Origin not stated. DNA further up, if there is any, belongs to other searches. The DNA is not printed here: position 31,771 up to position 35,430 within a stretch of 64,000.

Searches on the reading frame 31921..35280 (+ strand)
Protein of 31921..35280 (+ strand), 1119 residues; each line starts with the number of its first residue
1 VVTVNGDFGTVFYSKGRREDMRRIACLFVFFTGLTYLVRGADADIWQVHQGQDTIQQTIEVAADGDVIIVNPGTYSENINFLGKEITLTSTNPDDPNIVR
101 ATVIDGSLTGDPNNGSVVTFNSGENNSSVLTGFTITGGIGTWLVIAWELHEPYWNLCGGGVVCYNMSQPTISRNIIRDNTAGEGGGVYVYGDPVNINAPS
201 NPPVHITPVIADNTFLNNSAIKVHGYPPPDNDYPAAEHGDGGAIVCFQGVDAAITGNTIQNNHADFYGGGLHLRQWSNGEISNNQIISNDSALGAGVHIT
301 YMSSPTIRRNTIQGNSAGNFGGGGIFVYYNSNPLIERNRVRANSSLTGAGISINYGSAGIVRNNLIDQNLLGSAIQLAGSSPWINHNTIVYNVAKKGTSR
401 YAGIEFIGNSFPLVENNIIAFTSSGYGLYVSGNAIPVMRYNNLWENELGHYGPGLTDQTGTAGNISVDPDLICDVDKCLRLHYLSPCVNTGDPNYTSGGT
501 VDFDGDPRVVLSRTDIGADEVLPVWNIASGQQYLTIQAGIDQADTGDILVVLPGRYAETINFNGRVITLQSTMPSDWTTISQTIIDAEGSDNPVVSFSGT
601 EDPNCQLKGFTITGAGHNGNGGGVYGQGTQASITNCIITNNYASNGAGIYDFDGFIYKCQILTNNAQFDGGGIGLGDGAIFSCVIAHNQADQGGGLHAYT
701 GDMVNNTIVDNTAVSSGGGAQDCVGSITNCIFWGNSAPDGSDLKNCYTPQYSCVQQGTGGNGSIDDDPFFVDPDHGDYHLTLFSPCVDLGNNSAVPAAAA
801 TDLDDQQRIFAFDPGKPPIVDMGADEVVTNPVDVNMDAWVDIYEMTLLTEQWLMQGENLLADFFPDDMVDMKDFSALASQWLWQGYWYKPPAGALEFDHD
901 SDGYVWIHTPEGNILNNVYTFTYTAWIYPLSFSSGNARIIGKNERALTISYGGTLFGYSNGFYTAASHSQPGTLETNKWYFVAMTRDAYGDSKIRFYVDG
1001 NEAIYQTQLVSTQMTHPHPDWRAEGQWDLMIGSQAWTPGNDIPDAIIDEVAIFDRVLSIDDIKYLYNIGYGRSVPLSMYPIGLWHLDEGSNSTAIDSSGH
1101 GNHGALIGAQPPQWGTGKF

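Call 13: search_protein_families(library=pfam, proteins=[window:31921-35280:+], max_evalue=0.001)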
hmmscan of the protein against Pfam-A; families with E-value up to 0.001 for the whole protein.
window:31921-35280:+ (1119 aa): 3 families
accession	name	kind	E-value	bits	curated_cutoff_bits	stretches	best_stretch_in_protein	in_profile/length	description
PF13229.12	Beta_helix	-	1.5e-25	90.1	25.9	3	247-393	6-138/158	Right handed beta helix region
PF13385.13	Laminin_G_3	-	2.9e-18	66.9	27.6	1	906-1062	6-150/151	Concanavalin A-like lectin/glucanases superfamily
PF05048.19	NosD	-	4.8e-10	39.7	23.6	1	255-395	25-150/212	Periplasmic copper-binding protein (NosD)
